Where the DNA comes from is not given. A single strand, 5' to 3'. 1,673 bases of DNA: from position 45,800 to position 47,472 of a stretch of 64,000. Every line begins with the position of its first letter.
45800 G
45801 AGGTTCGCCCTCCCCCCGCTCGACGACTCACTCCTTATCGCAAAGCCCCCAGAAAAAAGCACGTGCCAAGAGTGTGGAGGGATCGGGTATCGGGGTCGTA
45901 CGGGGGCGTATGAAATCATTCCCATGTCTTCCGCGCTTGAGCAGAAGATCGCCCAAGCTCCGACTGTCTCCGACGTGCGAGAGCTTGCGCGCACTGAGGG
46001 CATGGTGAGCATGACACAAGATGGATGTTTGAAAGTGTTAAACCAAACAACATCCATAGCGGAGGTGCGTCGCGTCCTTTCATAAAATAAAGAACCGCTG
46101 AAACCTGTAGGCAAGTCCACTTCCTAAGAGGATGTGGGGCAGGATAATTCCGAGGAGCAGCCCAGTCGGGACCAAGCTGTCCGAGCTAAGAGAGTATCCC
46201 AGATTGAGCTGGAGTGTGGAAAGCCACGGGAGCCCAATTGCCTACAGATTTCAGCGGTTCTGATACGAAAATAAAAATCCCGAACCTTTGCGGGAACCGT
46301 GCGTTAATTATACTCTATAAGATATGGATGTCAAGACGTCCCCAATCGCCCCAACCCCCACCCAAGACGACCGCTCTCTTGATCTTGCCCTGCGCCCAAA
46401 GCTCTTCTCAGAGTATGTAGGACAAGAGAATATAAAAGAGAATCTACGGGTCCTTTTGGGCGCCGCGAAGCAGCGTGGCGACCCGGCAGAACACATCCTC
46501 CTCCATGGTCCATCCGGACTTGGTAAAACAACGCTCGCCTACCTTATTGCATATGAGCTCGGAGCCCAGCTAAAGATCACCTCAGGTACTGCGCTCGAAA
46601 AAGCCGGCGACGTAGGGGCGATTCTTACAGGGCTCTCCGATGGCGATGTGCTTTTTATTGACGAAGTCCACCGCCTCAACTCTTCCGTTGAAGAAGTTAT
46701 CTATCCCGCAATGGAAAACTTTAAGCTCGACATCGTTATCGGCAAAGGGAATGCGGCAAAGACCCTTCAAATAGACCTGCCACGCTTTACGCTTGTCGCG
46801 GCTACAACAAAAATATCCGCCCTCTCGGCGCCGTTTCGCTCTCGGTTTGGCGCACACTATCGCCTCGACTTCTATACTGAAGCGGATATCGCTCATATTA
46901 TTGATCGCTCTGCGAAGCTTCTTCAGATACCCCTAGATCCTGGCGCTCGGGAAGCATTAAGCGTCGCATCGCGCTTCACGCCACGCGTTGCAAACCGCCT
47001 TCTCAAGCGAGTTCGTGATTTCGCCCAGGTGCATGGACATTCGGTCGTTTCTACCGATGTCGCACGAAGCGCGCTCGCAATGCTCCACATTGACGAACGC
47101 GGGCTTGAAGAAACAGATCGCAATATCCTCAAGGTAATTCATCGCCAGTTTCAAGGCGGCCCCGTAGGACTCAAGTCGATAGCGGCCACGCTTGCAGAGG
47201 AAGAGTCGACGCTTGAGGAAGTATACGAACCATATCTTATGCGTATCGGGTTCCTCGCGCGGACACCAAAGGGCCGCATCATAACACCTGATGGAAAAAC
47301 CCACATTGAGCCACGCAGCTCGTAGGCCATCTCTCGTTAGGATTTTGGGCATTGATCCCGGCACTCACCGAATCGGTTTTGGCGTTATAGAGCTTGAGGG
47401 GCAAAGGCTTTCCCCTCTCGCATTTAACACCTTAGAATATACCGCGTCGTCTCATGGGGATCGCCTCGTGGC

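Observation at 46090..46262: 173-nt element with 22-bp terminal inverted repeats between pilB and ruvB: structured ncRNA (SRP-RNA-like motif) or MITE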

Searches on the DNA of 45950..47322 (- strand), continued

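Call 54: search_with_rna_model(model_id=R1, sources=[window, L007, L009, L012, L013, L014, L015, L016, L017, L018, L019, L020, L021, L022, L023, L024, L025, L026, L027, L028, L029, L030, L031, L032, L033, L034, L035, L036, L037, L038, L039, L040, L041, L042, L043, L044, L045, L046, L047, L048, L049, L050, L051, L052, L053, L054, L055, L056, L057, L058, L059, L060, L061, L062, L063, L064, L065, L066, L067, L068, L069, L070, L071, L072, L073, L074, L075, L076, L077, L078, L079, L080, L081, L082, L083, L084, L085, L086, L087, L088, L089, L090, L091, L092], max_evalue=8.45e-13, make_alignment=true)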
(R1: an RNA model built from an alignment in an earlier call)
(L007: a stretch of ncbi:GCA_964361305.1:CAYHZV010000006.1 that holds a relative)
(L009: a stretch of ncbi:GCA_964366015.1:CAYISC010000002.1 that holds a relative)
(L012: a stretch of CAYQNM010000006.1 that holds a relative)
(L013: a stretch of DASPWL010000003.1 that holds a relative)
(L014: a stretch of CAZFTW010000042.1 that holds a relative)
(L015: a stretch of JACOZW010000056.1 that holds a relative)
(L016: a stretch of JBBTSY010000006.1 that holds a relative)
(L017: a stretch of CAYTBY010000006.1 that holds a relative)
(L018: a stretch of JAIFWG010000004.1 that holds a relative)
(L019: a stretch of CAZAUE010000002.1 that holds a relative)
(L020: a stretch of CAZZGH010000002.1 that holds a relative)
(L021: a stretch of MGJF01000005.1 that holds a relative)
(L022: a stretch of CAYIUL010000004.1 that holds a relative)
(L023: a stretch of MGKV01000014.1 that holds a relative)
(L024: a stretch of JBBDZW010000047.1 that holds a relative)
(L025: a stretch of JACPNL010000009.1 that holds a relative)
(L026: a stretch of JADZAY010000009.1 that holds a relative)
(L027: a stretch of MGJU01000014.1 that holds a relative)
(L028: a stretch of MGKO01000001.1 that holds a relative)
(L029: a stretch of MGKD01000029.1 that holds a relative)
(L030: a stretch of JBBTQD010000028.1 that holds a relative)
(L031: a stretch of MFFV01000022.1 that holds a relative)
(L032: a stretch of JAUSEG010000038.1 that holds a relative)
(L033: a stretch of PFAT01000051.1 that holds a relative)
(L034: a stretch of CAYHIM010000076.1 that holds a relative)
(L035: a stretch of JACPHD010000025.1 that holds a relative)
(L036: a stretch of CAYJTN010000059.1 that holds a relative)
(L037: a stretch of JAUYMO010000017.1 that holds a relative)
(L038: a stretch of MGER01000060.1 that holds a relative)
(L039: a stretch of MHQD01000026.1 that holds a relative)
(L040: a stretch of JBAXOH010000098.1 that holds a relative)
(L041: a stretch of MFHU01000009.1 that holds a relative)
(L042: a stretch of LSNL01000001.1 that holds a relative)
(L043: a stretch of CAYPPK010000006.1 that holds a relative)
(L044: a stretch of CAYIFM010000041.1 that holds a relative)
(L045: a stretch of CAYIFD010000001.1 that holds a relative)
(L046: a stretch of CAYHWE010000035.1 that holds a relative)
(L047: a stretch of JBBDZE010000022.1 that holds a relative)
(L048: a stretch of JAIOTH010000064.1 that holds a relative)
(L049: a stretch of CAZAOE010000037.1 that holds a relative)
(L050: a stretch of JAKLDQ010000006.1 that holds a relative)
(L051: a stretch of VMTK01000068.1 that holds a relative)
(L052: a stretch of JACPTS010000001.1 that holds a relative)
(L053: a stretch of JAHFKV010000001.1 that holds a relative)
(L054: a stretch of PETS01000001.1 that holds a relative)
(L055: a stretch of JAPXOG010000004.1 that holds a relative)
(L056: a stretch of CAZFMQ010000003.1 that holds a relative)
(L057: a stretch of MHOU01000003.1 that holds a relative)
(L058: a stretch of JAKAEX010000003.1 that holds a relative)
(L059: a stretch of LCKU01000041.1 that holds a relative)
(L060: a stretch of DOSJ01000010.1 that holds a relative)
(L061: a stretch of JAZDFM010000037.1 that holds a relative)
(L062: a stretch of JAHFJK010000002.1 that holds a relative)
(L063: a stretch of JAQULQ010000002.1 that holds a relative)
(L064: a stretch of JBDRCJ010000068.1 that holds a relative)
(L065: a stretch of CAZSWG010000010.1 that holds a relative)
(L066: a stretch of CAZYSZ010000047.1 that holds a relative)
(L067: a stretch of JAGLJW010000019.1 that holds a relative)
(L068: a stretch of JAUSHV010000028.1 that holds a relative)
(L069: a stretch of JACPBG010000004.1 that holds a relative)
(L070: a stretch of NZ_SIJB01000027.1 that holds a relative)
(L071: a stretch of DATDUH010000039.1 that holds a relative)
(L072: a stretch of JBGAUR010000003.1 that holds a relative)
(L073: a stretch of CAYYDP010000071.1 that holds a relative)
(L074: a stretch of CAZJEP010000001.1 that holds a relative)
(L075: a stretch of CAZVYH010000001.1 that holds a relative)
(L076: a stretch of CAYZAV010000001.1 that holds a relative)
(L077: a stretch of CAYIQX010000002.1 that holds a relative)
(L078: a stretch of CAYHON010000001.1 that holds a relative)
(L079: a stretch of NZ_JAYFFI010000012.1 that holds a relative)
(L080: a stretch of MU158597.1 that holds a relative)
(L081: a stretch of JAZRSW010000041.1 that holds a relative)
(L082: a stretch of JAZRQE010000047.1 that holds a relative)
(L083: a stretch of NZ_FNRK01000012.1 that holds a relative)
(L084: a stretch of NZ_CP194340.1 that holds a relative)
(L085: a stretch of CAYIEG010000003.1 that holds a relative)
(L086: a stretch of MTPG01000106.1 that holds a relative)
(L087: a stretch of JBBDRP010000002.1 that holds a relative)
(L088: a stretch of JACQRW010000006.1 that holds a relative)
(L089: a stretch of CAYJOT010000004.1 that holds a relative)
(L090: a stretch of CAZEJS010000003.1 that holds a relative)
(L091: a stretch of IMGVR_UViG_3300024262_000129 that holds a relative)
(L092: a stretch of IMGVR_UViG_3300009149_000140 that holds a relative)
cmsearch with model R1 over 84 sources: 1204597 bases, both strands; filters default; matches with E-value up to 8.45e-13: 33.
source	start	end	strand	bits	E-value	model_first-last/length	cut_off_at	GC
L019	7795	7975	-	181.5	3.1e-46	1-182/182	no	0.4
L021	6454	6634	-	181.4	3.5e-46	1-182/182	no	0.45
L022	6456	6639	-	179.3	1.3e-45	1-182/182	no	0.36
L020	1832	2012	-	178.9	1.6e-45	1-182/182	no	0.41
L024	7731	7915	-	177.4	4.1e-45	1-182/182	no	0.43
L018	7774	7952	-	174.2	3.1e-44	1-182/182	no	0.39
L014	931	1114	-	171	2.2e-43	1-182/182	no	0.41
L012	4789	4973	-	170.7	2.6e-43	1-182/182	no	0.44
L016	6929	7109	-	166.7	3.2e-42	1-182/182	no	0.44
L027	7668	7848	-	165.4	7.3e-42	1-182/182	no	0.41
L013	1475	1657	-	161.6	8e-41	1-182/182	no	0.44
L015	3450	3628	-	160.7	1.4e-40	1-182/182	no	0.42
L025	7724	7905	-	160.3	1.8e-40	1-182/182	no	0.41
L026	7772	7954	-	157.9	7.9e-40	1-182/182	no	0.5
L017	7634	7811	-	157.8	8.6e-40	1-182/182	no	0.42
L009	3756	3936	-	157.1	1.3e-39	1-182/182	no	0.45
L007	3762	3946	-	151.3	4.8e-38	1-182/182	no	0.52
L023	7788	7969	-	145.3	2.1e-36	1-182/182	no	0.45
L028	7768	7942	-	134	2.5e-33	1-182/182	no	0.5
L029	5192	5366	-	115.3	2.9e-28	1-182/182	no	0.42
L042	7661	7839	-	91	1.2e-21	1-182/182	no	0.37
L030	7593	7783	-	89.5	2.9e-21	1-182/182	no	0.41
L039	7698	7915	-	73.1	8.5e-17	1-182/182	no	0.49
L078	3708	3890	-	69.2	9.4e-16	1-182/182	no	0.49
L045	7733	7917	-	69.1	1e-15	1-182/182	no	0.49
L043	7678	7862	-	67.9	2.2e-15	1-182/182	no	0.5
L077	6805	6995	-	66.9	4e-15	1-182/182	no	0.59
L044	3714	3903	-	66.5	5.2e-15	1-182/182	no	0.45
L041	7738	7928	-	63.2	4.1e-14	1-182/182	no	0.5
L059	7698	7908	-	60.9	1.7e-13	1-182/182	no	0.45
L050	7689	7837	-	60.3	2.5e-13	1-182/182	no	0.44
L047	7534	7709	-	58.4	8.4e-13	1-182/182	no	0.49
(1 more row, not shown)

Alignment A5: 33 matches aligned to the model, 255 columns, each read 5' to 3' on its own strand. Consensus structure (alignment columns), stored with it:
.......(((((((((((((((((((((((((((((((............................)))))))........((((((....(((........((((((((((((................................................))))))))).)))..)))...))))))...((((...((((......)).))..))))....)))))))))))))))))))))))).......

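Call 58: search_with_rna_model(model_id=R1, source=L055, start=7400, end=8100, filters=off, max_evalue=10)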
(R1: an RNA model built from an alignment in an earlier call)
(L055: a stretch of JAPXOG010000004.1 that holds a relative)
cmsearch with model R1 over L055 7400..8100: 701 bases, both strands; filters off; matches with E-value up to 10: 19.
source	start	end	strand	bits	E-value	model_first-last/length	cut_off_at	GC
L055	7656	7814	-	29.2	4.1e-08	1-182/182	no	0.4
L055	7656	7814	+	24.8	6.2e-07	1-182/182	no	0.4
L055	8064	8093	-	4.2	0.25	1-182/182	no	0.27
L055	7973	8007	+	4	0.28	1-182/182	no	0.23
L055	7513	7570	-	2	0.96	1-182/182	no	0.31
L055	7615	7653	-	1.5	1.3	1-182/182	no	0.28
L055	7874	7930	+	1.1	1.7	1-182/182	no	0.32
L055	7954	7983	-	1.1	1.7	1-182/182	no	0.23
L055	7411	7472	-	0.9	1.9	1-182/182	no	0.42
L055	7411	7472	+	0.4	2.6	1-182/182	no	0.42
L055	8064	8093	+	0.2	3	1-182/182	no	0.27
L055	7516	7567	+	-0.1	3.6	1-182/182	no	0.33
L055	7592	7633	+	-0.3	4.1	1-182/182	no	0.33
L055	7574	7593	-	-0.6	4.8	1-182/182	no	0.1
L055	7828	7863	-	-0.6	4.9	1-182/182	no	0.36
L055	8018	8063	-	-0.7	5.2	1-182/182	no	0.41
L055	7933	7959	+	-0.8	5.5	1-182/182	no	0.26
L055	7816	7863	+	-1.3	7.8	1-182/182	no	0.35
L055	7914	7937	-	-1.7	9.9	1-182/182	no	0.21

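Call 59: search_with_rna_model(model_id=R1, source=L075, start=7400, end=8100, filters=off, max_evalue=10)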
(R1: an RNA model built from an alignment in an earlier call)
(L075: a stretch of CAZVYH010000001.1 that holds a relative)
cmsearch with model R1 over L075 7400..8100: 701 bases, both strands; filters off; matches with E-value up to 10: 15.
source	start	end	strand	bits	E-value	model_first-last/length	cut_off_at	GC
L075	7692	7849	-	32.1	6.6e-09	1-182/182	no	0.45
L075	7692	7849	+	27.5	1.1e-07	1-182/182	no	0.45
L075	7621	7661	+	18.7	2.8e-05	1-182/182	no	0.46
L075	7621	7661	-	18.2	3.9e-05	1-182/182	no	0.46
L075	7872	7909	-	2.8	0.6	1-182/182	no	0.47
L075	7570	7607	-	1.3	1.5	1-182/182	no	0.55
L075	7936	7975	-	1.1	1.7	1-182/182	no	0.35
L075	8025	8077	+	0.4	2.5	1-182/182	no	0.53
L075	7870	7911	+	0.4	2.6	1-182/182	no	0.48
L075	7570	7607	+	0.3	2.7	1-182/182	no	0.55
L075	8025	8077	-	0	3.3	1-182/182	no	0.53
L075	7526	7558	-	-0.4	4.3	1-182/182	no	0.58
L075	7488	7515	+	-0.6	4.8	1-182/182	no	0.39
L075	7526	7558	+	-1.7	9.5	1-182/182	no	0.58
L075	7434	7467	-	-1.7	9.6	1-182/182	no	0.41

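Call 76: search_with_rna_model(model_id=R1, sources=[L093, L094, L095, L096, L097, L098, L099, L101, L102, L103, L105, L106, L107, L108, L109, L110, L111, L113, L114, L115, L116, L117, L118, L119, L120, L121, L122, L123, L124, L125, L126, L127, L128, L129, L130, L131, L132, L133, L134, L135, L136, L137, L139, L140, L141, L142, L144, L145, L146, L148, L149, L150, L151, L152, L153, L154, L155, L156, L157, L158, L159, L160, L161, L162, L163, L164, L165, L166, L167, L168, L169, L170, L172, L173, L174, L175, L176, L177, L178, L179, L180, L181, L182, L183, L184, L185, L186, L188, L189, L190, L191, L192, L193, L194, L195, L196, L197, L198, L199, L200], max_evalue=1e-14, make_alignment=true)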
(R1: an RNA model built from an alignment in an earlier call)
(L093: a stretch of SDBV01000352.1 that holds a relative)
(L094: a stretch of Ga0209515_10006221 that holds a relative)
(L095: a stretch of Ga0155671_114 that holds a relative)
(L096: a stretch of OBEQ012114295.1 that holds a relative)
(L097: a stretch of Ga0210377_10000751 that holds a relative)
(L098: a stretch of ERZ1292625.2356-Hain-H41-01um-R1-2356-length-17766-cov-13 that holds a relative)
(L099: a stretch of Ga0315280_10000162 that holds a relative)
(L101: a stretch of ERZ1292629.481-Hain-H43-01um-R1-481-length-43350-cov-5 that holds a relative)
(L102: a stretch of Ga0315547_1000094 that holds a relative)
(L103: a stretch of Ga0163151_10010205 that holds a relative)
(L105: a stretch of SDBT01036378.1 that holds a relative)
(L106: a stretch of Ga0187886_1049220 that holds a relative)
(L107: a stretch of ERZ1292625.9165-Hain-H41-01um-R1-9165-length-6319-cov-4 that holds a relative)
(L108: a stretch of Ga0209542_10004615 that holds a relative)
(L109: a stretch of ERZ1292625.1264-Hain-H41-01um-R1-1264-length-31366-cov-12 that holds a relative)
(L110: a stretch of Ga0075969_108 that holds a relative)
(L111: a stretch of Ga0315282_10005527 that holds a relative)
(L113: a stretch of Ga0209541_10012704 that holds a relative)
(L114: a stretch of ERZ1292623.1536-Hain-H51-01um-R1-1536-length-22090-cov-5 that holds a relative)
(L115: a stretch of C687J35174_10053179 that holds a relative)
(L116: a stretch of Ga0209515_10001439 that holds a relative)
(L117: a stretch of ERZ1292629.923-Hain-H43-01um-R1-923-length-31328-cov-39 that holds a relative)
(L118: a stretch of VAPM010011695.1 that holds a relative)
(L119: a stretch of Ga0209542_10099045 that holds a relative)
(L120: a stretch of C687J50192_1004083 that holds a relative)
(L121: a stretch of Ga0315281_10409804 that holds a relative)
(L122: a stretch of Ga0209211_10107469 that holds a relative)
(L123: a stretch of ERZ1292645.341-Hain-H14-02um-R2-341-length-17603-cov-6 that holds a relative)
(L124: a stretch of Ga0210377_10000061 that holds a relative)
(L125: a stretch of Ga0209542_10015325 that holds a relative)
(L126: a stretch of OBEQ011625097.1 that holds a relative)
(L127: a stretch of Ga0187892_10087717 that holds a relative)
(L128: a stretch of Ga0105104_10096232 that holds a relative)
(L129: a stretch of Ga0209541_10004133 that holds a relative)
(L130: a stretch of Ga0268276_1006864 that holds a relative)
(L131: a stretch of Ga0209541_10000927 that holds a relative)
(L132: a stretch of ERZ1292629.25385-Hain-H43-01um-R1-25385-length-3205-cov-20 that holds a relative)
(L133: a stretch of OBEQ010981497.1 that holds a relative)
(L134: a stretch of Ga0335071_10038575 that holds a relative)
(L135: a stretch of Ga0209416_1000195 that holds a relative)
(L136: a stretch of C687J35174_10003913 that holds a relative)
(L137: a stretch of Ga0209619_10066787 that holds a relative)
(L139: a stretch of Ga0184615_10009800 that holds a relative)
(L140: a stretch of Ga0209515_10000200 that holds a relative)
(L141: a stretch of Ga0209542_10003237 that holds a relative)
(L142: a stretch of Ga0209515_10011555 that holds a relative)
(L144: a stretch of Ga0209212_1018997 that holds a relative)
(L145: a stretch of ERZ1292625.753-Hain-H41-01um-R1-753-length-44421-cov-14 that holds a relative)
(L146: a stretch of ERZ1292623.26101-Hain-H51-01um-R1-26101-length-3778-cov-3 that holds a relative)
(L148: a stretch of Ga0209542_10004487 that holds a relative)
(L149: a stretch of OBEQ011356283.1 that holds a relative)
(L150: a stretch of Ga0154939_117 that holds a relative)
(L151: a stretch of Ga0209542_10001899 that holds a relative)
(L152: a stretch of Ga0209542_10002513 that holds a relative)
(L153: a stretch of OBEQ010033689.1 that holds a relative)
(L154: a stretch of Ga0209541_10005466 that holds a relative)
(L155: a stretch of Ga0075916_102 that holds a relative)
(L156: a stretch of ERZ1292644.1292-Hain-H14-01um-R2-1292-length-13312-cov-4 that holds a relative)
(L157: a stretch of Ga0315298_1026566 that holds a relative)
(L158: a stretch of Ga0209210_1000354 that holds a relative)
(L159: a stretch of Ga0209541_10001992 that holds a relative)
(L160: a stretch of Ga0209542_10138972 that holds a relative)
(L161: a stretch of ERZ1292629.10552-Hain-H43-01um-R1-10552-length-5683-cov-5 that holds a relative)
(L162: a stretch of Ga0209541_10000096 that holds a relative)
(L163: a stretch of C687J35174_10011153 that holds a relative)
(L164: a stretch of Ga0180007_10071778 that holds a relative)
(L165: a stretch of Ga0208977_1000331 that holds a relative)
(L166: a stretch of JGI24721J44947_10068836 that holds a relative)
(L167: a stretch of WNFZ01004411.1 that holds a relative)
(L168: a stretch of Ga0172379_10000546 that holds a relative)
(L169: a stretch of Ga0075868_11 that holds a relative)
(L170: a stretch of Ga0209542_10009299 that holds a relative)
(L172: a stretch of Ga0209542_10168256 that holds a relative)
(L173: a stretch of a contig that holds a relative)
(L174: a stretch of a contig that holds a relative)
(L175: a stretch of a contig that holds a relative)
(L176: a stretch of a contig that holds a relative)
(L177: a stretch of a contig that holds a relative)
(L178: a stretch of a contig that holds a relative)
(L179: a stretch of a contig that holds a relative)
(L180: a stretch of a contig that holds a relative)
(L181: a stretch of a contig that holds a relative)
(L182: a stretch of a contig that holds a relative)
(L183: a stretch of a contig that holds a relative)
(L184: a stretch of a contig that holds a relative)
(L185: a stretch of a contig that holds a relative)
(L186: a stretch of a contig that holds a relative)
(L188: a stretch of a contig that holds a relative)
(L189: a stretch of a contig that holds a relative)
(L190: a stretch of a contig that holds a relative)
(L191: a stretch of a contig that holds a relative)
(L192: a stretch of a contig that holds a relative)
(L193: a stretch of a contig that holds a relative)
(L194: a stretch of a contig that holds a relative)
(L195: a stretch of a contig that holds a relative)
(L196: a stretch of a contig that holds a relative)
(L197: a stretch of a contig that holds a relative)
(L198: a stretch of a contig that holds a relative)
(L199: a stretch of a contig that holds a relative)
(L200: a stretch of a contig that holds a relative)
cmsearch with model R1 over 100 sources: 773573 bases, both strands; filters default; matches with E-value up to 1e-14: 100.
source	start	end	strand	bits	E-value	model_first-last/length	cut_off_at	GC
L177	2471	2651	-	185.5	1.7e-47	1-182/182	no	0.4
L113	4428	4608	+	185.3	1.9e-47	1-182/182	no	0.43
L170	1037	1217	-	185.2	2e-47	1-182/182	no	0.41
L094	9638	9818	+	184.1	4e-47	1-182/182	no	0.43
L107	2877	3057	-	183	8e-47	1-182/182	no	0.39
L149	3582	3762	-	182.9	8.7e-47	1-182/182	no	0.43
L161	2932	3112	+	182.9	8.7e-47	1-182/182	no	0.4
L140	856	1036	+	181.8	1.6e-46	1-182/182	no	0.42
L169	856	1036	-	181.5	2e-46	1-182/182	no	0.4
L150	2686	2866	-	181.5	2e-46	1-182/182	no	0.42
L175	6530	6710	-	181.4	2.2e-46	1-182/182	no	0.45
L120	2275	2458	-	177.3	2.7e-45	1-182/182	no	0.39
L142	7704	7884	+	174.9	1.3e-44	1-182/182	no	0.41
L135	6285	6468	-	173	4.1e-44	1-182/182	no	0.4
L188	4514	4699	+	172.5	5.5e-44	1-182/182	no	0.37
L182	388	572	-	171.9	8.4e-44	1-182/182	no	0.44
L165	3700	3882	+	171.7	9.2e-44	1-182/182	no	0.38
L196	734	916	-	171.7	9.2e-44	1-182/182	no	0.38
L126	2153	2335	-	170.4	2.1e-43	1-182/182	no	0.43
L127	347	525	-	169.4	3.9e-43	1-182/182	no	0.42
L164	2004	2188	-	168.9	5.2e-43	1-182/182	no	0.43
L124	520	700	-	166.7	2.1e-42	1-182/182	no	0.44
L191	6734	6914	+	166.7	2.1e-42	1-182/182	no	0.44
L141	689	867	+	166.2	2.8e-42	1-182/182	no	0.4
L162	278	460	-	164.7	7.5e-42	1-182/182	no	0.43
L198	2902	3080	-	163.2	1.9e-41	1-182/182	no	0.4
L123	11878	12060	+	162.3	3.3e-41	1-182/182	no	0.44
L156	6275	6457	+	162.3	3.3e-41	1-182/182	no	0.44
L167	2240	2422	-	161.6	5.1e-41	1-182/182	no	0.44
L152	2865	3042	+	161.1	7.1e-41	1-182/182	no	0.47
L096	5021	5203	-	160.8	8.3e-41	1-182/182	no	0.42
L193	7130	7314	-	160.1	1.3e-40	1-182/182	no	0.41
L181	6414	6594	-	159.4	2.1e-40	1-182/182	no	0.46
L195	739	919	-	159.4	2.1e-40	1-182/182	no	0.46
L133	8963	9146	-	158.5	3.5e-40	1-182/182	no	0.46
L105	4289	4470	+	158.3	4.1e-40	1-182/182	no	0.41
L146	556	736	-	157.3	7.4e-40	1-182/182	no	0.48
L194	5223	5403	+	157.1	8.3e-40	1-182/182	no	0.48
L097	5295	5475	+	157.1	8.4e-40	1-182/182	no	0.45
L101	7527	7707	-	157.1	8.4e-40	1-182/182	no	0.45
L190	1477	1657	+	157.1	8.4e-40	1-182/182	no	0.45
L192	6540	6720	+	156.4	1.3e-39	1-182/182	no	0.44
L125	1544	1721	+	156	1.7e-39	1-182/182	no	0.52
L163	21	198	-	156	1.7e-39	1-182/182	no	0.52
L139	2538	2719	-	155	3.1e-39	1-182/182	no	0.45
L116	2838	3010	-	154.6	4e-39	6-182/182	no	0.42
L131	8146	8326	+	153.5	7.9e-39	1-182/182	no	0.44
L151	10298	10478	+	153.5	7.9e-39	1-182/182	no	0.44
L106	566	747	-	153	1.1e-38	1-182/182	no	0.39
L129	8426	8603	-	152.1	2e-38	1-182/182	no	0.47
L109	6098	6282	-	150.5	5.1e-38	1-182/182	no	0.51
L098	2298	2476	+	149.8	7.9e-38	1-182/182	no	0.43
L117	12009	12187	+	149.8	7.9e-38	1-182/182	no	0.43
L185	1499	1677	+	149.8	7.9e-38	1-182/182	no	0.43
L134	3912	4092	-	149.8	8.3e-38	1-182/182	no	0.42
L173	2810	2991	-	149.6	9.3e-38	1-182/182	no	0.43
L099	1468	1648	-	146.6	6e-37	1-182/182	no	0.43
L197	6980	7158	-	146.5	6.2e-37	1-182/182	no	0.46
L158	7476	7659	-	146.3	7.1e-37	1-182/182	no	0.39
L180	1987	2170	+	146.3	7.1e-37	1-182/182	no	0.39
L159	2348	2525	-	146.3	7.4e-37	1-182/182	no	0.43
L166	1841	2020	-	145.9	9.4e-37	1-182/182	no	0.4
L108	10510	10688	+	144.7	1.9e-36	1-182/182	no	0.46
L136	3246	3424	-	144.7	1.9e-36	1-182/182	no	0.46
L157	1577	1756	+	144.1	2.8e-36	1-182/182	no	0.41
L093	8933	9112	+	144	3.1e-36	1-182/182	no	0.41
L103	4730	4908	-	143.8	3.4e-36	1-182/182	no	0.45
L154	7195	7371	+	143.1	5.3e-36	1-182/182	no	0.4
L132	76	256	+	139.9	4e-35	1-182/182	no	0.47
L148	6507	6686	-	138.3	1.1e-34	1-182/182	no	0.44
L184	894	1073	+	138.2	1.2e-34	1-182/182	no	0.47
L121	44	222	-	137.8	1.4e-34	1-182/182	no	0.49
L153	130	309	+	134.7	1e-33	1-182/182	no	0.46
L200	5090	5270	+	134.7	1e-33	1-182/182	no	0.48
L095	1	165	-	134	1.6e-33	1-168/182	3'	0.44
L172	1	162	-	129.7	2.4e-32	1-162/182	3'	0.43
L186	12643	12818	-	124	8.3e-31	1-182/182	no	0.47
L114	12915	13091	+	117.9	3.8e-29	1-182/182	no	0.44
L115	2675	2855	-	115.7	1.5e-28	1-182/182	no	0.38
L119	2950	3130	-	115.2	2e-28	1-182/182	no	0.38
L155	7026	7198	-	114.4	3.3e-28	1-182/182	no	0.39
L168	380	555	+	113.2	6.9e-28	1-182/182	no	0.4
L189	2263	2438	-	112.8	8.9e-28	1-182/182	no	0.39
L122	1884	2064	+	112.6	1e-27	1-182/182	no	0.38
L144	1219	1394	-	109.8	6e-27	1-182/182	no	0.42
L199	1972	2147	-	109.8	6e-27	1-182/182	no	0.42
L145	7041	7212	+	105.3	9.7e-26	1-182/182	no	0.4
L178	10680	10851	-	104.6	1.5e-25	1-182/182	no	0.4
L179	1051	1228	-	103.7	2.6e-25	1-182/182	no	0.4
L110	1244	1418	+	101.8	8.6e-25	1-182/182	no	0.43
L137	843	1017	+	101.8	8.6e-25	1-182/182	no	0.43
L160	1955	2127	-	101.4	1.1e-24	1-182/182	no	0.38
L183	639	811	-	101.4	1.1e-24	1-182/182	no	0.38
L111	8759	8931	-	98.5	6.7e-24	1-182/182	no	0.44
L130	1710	1889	-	97.6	1.2e-23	1-182/182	no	0.32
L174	1267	1442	+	94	1.1e-22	1-182/182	no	0.46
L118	3237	3415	+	91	7.6e-22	1-182/182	no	0.37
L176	1081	1257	+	79.5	9.7e-19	1-182/182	no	0.57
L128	1106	1283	-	72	1.1e-16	1-182/182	no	0.52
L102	4410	4595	+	66.8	2.7e-15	1-182/182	no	0.46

Alignment A6: 100 matches aligned to the model, 232 columns, each read 5' to 3' on its own strand. Consensus structure (alignment columns), stored with it:
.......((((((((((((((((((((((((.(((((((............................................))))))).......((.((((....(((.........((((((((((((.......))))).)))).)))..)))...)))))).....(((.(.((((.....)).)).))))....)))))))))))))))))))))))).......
